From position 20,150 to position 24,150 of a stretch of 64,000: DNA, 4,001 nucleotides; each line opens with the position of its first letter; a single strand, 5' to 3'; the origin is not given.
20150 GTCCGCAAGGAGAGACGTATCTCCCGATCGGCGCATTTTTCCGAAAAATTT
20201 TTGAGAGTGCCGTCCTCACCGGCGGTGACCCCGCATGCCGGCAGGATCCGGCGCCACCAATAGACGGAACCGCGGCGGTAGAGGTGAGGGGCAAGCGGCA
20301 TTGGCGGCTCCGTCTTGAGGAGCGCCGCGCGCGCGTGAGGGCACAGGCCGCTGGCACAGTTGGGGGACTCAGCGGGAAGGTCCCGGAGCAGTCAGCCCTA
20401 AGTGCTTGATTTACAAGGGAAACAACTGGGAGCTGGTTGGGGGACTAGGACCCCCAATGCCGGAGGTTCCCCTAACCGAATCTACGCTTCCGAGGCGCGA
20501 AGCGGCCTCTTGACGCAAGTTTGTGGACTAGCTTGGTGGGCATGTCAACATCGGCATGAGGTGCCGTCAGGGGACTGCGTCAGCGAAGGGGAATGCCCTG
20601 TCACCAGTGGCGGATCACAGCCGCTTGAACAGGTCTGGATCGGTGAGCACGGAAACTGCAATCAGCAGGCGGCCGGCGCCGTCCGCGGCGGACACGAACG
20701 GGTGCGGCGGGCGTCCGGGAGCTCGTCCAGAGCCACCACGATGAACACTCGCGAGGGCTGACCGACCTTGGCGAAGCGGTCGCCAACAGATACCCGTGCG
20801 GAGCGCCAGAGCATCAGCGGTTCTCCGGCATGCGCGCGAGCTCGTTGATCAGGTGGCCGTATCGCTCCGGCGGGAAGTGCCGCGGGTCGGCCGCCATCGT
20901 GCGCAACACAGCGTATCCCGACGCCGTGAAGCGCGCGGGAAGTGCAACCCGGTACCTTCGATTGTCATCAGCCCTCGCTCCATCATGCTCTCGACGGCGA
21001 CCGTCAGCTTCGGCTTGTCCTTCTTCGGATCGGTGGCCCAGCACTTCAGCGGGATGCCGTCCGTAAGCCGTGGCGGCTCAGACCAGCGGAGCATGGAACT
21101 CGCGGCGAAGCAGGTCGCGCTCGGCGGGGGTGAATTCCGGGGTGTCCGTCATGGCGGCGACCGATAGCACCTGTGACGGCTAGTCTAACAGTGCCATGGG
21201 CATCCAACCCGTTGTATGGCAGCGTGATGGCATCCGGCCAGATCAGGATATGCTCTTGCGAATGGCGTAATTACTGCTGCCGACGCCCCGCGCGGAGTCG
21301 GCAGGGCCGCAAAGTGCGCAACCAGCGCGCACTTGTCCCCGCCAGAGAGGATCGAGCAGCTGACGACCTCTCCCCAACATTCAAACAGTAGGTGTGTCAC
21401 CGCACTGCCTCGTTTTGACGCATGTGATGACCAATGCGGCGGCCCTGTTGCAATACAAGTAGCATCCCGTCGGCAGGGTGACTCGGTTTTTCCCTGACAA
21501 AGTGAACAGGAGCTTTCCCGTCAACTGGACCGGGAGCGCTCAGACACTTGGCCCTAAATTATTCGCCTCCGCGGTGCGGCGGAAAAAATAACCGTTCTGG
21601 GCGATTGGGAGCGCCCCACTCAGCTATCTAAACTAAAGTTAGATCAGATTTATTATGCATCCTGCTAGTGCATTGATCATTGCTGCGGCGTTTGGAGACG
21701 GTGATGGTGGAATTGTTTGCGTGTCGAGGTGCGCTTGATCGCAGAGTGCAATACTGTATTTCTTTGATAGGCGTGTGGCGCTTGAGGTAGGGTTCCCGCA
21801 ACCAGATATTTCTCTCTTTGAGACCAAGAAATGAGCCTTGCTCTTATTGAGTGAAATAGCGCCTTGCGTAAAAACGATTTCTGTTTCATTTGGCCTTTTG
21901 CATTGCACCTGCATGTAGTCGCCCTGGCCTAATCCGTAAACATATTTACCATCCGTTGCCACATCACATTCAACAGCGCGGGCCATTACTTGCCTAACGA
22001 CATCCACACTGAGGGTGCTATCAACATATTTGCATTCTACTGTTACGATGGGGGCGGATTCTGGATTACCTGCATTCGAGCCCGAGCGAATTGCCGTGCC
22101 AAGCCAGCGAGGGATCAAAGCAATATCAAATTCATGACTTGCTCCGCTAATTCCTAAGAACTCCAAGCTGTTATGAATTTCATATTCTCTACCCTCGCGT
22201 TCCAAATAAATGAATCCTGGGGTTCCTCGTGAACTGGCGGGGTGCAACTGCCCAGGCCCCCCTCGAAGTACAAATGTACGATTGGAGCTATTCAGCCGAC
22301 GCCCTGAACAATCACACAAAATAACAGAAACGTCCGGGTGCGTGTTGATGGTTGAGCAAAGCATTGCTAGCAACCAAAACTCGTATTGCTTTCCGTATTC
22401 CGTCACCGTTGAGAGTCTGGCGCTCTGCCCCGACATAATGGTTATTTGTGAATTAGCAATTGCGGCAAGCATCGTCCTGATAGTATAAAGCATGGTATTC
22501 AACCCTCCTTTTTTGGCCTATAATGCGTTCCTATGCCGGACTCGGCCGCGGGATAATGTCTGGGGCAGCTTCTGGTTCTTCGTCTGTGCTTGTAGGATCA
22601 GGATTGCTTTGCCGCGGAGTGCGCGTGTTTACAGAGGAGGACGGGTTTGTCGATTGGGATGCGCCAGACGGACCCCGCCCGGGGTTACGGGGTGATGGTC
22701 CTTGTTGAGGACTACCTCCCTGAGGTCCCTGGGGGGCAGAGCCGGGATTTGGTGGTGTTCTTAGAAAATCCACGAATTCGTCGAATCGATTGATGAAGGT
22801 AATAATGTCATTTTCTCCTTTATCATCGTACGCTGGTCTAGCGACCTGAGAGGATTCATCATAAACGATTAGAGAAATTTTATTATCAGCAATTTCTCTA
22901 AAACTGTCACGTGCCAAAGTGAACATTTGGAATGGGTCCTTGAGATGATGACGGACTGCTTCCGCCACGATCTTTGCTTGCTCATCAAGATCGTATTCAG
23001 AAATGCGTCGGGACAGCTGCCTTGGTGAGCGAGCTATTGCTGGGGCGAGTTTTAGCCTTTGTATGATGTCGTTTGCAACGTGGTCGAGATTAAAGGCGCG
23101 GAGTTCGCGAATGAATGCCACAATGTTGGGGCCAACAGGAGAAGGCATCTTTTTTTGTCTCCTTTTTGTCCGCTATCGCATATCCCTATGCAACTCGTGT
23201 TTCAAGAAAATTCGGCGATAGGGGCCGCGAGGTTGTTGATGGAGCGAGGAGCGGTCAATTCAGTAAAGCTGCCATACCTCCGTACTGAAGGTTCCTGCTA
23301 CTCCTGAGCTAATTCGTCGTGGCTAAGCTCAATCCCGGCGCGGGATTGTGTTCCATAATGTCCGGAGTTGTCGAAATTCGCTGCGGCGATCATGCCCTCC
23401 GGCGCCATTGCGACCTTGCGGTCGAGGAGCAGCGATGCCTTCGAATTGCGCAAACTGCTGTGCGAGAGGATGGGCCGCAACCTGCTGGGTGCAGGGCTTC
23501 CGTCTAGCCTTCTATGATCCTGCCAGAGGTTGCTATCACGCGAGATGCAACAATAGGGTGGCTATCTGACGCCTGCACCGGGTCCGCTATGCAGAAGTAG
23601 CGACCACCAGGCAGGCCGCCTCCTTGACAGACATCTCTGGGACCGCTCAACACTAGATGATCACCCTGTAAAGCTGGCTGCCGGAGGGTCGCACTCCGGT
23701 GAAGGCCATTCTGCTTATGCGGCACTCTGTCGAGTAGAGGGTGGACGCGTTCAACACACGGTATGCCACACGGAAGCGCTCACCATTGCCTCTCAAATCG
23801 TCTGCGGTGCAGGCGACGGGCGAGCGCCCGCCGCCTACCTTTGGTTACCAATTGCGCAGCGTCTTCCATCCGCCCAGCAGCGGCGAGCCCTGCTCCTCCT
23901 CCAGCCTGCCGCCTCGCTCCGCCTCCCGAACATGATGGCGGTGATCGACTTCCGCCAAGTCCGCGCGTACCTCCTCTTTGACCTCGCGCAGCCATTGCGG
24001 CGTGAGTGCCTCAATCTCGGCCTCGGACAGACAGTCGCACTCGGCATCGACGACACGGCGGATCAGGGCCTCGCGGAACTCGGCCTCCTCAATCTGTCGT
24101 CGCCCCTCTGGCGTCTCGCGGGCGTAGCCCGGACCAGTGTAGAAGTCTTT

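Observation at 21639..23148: AT-rich two-gene cassette: unknown protein with a disordered tail plus a PD-(D/E)xK-like nuclease candidate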

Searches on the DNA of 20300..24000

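Call 98: search_rna_families(source=window, start=20300, end=24000, threshold=evalue, max_evalue=1)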
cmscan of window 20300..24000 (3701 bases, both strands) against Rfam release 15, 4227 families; matches with E-value up to 1: 1.
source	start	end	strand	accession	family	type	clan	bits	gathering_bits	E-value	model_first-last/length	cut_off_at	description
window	22942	22989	+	RF01151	snoU82P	Gene; snRNA; snoRNA; CD-box;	-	16.1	42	0.74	1-55/55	no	Small nucleolar RNA U82P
